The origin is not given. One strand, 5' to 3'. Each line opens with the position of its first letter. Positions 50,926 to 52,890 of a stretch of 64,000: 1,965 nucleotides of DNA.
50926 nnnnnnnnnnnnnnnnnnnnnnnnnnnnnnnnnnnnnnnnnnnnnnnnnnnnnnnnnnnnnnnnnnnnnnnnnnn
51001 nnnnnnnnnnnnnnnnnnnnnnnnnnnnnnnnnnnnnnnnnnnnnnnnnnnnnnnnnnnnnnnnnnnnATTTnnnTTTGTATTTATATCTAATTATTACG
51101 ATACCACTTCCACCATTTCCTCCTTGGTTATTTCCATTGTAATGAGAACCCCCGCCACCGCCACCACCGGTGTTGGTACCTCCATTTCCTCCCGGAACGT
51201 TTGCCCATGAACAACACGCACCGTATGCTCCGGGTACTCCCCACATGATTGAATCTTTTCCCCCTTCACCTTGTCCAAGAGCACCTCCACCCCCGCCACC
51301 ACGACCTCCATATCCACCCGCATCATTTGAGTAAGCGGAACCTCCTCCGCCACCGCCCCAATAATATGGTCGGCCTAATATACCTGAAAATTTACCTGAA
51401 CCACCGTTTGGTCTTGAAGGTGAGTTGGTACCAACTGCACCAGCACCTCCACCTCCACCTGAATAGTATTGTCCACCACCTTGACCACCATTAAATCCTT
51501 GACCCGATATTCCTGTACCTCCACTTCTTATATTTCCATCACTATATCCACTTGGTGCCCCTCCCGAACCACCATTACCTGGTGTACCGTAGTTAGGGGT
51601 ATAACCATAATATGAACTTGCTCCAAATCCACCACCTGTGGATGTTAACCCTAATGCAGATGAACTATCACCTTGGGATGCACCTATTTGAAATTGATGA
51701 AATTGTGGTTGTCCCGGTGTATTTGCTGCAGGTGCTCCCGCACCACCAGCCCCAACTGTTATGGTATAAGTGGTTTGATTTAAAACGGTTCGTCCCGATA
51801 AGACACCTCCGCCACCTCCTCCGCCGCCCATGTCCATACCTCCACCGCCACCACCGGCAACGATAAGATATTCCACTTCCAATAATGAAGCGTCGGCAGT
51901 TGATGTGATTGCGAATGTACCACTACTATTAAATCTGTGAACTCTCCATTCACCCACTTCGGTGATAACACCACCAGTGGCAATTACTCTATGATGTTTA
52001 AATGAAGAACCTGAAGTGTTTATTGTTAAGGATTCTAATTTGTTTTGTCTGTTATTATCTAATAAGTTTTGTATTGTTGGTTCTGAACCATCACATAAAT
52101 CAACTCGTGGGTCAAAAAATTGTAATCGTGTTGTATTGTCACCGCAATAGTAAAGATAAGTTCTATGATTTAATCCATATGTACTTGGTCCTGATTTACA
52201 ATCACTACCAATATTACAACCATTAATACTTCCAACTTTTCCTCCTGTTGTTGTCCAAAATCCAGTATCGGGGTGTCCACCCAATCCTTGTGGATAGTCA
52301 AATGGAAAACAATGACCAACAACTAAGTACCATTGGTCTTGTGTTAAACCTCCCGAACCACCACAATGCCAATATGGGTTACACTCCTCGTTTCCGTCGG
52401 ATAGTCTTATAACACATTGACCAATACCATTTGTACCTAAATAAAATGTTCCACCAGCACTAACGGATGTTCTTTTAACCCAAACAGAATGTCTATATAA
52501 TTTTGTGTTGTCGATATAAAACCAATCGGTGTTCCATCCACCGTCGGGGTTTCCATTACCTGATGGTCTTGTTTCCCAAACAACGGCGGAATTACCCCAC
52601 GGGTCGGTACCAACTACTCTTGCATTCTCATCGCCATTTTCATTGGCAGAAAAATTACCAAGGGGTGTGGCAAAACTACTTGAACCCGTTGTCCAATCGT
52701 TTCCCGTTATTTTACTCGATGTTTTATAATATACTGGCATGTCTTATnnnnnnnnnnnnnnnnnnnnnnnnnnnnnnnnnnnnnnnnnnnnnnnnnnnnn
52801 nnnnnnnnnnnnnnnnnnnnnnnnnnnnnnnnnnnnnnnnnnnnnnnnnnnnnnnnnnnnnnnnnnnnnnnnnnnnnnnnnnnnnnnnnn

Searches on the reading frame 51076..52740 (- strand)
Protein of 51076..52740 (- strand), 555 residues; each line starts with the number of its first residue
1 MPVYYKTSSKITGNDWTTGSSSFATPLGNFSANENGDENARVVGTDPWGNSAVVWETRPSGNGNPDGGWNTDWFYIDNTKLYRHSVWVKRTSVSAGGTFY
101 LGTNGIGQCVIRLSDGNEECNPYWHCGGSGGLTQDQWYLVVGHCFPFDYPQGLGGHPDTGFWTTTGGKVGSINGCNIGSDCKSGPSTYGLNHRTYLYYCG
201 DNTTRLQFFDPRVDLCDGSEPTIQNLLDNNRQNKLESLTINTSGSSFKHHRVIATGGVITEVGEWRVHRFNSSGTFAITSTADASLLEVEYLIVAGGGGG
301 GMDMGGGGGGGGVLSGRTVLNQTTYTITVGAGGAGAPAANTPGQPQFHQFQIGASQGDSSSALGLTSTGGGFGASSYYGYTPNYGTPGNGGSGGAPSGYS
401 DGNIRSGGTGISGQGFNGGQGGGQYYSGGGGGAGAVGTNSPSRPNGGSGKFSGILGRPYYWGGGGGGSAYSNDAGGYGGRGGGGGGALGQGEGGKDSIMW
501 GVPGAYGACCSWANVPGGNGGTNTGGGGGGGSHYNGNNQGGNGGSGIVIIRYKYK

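Call 14: search_protein_families(library=pfam, proteins=[window:51076-52740:-], max_evalue=0.001)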
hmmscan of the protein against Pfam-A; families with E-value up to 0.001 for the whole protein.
window:51076-52740:- (555 aa): 1 family
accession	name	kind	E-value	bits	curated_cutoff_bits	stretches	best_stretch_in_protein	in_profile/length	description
PF21722.4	Gly_rich_2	-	4.1e-15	56.9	24.3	1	273-553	3-226/226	Glycine-rich domain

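Call 41: search_protein_families(library=phrogs, proteins=[window:51076-52740:-], max_evalue=0.001)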
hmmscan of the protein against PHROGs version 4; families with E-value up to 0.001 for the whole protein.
window:51076-52740:- (555 aa): 1 family
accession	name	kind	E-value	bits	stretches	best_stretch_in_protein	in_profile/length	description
phrog_2295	-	unknown function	2e-46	160.1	1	246-554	563-848/1183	-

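Call 78: search_dna_similar(query=window:51076-52740:-, collection=phages, mode=protein, max_evalue=0.00001, max_rows=15)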
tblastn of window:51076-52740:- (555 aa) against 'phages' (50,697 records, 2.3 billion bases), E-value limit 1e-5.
Records with a match: 18; places in all: 18; records where one place covers at least 80% of the query: 0.
Best place of each record, by identity: <60% 18.
By first word of the organism name: Vibrio 17; Phage 1.
By host as written in the record: - 15; Vibrio sp. SCSIO30225 2; Vibrio crassostreae 1.
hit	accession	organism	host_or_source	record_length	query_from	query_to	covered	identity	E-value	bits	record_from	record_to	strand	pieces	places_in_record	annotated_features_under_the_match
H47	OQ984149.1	Phage C48C1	-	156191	3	226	40%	34.6%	2e-21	105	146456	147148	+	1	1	hypothetical protein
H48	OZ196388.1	Vibrio phage D485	Seawater and oysters mix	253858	3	226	40%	30.4%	3e-16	89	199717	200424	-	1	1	virion structural protein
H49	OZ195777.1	Vibrio phage D480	Seawater and oysters mix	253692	3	226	40%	30.0%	1e-15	87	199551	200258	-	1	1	virion structural protein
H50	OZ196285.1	Vibrio phage F86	Seawater and oysters mix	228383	38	226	34%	33.7%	2e-17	92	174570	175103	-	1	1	virion structural protein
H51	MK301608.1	Vibrio virus vB_VspP_SBP1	Vibrio sp. SCSIO30225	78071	34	239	37%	30.5%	1e-6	58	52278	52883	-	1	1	tail family protein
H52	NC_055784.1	Vibrio virus vB_VspP_SBP1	Vibrio sp. SCSIO30225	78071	34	239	37%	30.5%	1e-6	58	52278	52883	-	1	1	tail family protein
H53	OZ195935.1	Vibrio phage D484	Seawater and oysters mix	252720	42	227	34%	27.0%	8e-10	68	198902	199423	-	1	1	virion structural protein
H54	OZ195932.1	Vibrio phage D481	Seawater and oysters mix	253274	42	227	34%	27.0%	8e-10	68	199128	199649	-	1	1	virion structural protein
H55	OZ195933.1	Vibrio phage D486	Seawater and oysters mix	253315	42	227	34%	27.0%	8e-10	68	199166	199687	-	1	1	virion structural protein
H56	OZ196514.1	Vibrio phage K575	Seawater and oysters mix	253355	42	227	34%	27.0%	8e-10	68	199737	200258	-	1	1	virion structural protein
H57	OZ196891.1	Vibrio phage 6E35-1b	Seawater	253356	42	227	34%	27.0%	8e-10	68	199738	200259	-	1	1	virion structural protein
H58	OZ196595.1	Vibrio phage K571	Seawater and oysters mix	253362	42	227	34%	27.0%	8e-10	68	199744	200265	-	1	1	virion structural protein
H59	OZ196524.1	Vibrio phage K491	Seawater and oysters mix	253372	42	227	34%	27.0%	8e-10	68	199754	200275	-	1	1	virion structural protein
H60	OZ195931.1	Vibrio phage D491s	Seawater and oysters mix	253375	42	227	34%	27.0%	8e-10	68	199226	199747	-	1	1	virion structural protein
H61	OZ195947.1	Vibrio phage D525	Seawater and oysters mix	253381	42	227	34%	27.0%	8e-10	68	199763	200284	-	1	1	virion structural protein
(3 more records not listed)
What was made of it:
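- Tried and rejected: A virion or tail protein is distantly like those of jumbo Vibrio phages (call 78).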
